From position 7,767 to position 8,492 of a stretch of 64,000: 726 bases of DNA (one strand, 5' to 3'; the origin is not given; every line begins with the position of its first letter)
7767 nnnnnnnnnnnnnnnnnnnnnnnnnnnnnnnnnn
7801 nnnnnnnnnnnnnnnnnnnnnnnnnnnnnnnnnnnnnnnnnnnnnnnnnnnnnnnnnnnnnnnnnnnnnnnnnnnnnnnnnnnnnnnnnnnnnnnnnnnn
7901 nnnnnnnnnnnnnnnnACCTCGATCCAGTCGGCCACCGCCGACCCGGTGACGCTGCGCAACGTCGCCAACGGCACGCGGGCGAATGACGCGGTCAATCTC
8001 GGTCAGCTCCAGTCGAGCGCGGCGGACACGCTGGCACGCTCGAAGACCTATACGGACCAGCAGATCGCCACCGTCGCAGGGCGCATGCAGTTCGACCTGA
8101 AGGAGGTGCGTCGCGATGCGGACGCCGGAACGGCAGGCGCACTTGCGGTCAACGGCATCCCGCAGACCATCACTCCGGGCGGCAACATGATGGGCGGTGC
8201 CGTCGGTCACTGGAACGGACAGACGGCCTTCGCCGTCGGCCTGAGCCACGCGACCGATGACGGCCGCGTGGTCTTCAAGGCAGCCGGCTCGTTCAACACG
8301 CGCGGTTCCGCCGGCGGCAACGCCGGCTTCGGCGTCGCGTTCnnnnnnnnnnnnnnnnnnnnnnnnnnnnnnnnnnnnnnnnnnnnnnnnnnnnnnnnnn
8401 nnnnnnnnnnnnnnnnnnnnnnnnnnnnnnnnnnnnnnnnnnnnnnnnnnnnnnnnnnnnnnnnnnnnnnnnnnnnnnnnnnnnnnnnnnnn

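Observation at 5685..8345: Trimeric-autotransporter-like adhesin gene inside a phage-like region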

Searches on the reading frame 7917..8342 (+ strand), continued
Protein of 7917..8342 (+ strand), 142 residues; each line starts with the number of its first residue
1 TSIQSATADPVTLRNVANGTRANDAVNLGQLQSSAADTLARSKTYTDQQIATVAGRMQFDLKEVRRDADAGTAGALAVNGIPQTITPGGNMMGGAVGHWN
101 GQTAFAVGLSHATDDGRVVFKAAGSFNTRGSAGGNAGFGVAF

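Call 103: fold_search(model_id=the predicted structure, library=pdb)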
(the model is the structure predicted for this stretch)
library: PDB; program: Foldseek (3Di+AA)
matches with E <= 10: 392; with E <= 0.001: 4
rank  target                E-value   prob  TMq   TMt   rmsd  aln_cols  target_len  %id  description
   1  3emo_A                2.8e-09  1.00  0.57  0.64  20.4       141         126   28  Crystal structure of transmembrane Hia 973-1098 (released 2008-11-04)
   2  2gr7_A                3.5e-09  1.00  0.56  0.78  10.6       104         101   34  Hia 992-1098 (released 2006-05-23)
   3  2gr8_A                6.5e-08  1.00  0.52  0.93   0.9        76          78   39  Hia 1022-1098 (released 2006-05-23)
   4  9vnj_A                1.3e-06  1.00  0.53  0.68  15.3       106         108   24  Crystal structure of the transmembrane domain of trimeric autotransporter adhesin AtaA in complex with the N-terminal  (released 2025-10-08)
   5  6uk5_B                4.3e-02  0.99  0.30  0.19   9.6        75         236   21  Structure of SAM bound CalS10, an amino pentose methyltransferase from Micromonospora echinaspora involved in calichea (released 2020-10-07)
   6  6uk5_A                4.6e-02  1.00  0.33  0.20   2.0        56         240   21  Structure of SAM bound CalS10, an amino pentose methyltransferase from Micromonospora echinaspora involved in calichea (released 2020-10-07)
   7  5bsz                  9.9e-02  0.97  0.28  0.17   3.2        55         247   18  X-ray structure of the sugar N-methyltransferase KedS8 from Streptoalloteichus sp ATCC 53650 (released 2015-07-29)
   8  4oqd_B                9.9e-02  0.91  0.28  0.18   3.6        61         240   21  Crystal structure of the tylM1 N,N-dimethyltransferase in complex with SAH and TDP-Qui3NMe2 (released 2014-02-26)
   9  6m81_C                1.1e-01  0.91  0.29  0.19   3.7        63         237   19  Crystal structure of TylM1 Y14F bound to SAH and dTDP-phenol (released 2019-03-13)
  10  6m83                  1.2e-01  0.92  0.30  0.19   3.7        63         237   21  Crystal structure of TylM1 S120A bound to SAH and dTDP-phenol (released 2019-03-13)
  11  6m81_B                1.3e-01  0.89  0.29  0.19   3.8        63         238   21  Crystal structure of TylM1 Y14F bound to SAH and dTDP-phenol (released 2019-03-13)
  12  4oqd_A                1.3e-01  0.89  0.29  0.19   3.8        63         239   21  Crystal structure of the tylM1 N,N-dimethyltransferase in complex with SAH and TDP-Qui3NMe2 (released 2014-02-26)
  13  6m82                  1.4e-01  0.90  0.30  0.19   3.7        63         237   21  Crystal structure of TylM1 Y14paF bound to SAH and dTDP-phenol (released 2019-03-13)
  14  6m81_A                1.6e-01  0.87  0.29  0.19   3.8        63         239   21  Crystal structure of TylM1 Y14F bound to SAH and dTDP-phenol (released 2019-03-13)
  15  4oqe_A                1.7e-01  0.85  0.29  0.19   3.7        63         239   21  Crystal structure of the tylM1 N,N-dimethyltransferase in complex with SAH and TDP-Fuc3NMe (released 2014-02-26)
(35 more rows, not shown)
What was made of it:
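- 8067..8342 (+): Membrane anchor: pore helix (aa ~804-823) and four beta-strands (aa 834-843, 846-856, 862-871, 876-884), ending GFGVAF. Foldseek to Hia and AtaA anchors (call 103).
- On Trimeric autotransporter adhesin (type Vc): Foldseek to Hia 2gr8 gives TM 0.93 (target-normalised) and rmsd 0.9 A; AtaA 9vnj matches at E 1.3e-6 (call 103).
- Checked: Hia 2gr8 gives TM 0.93 (normalised to the target) and rmsd 0.9 A; AtaA 9vnj also matches (call 103).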

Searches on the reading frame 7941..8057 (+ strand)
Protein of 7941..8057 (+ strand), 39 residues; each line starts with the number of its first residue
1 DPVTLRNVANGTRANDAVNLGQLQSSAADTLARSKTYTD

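Call 22: search_protein_families(library=pfam, proteins=[window:7941-8057:+], max_evalue=10)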
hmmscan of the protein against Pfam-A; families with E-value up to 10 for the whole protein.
seq(39 aa): 1 family
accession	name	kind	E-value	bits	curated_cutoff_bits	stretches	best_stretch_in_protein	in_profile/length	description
PF05662.19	YadA_stalk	-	8.3e-09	36.1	28.4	1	7-37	4-34/43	Coiled stalk of trimeric autotransporter adhesin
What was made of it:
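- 7959..8063 (+): Neck 2 (YadA_stalk motif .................) plus the conserved YTD motif, aa 759-793. PF05662 at 36.1 bits (cut-off 28.4) on a sub-segment (call 22).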
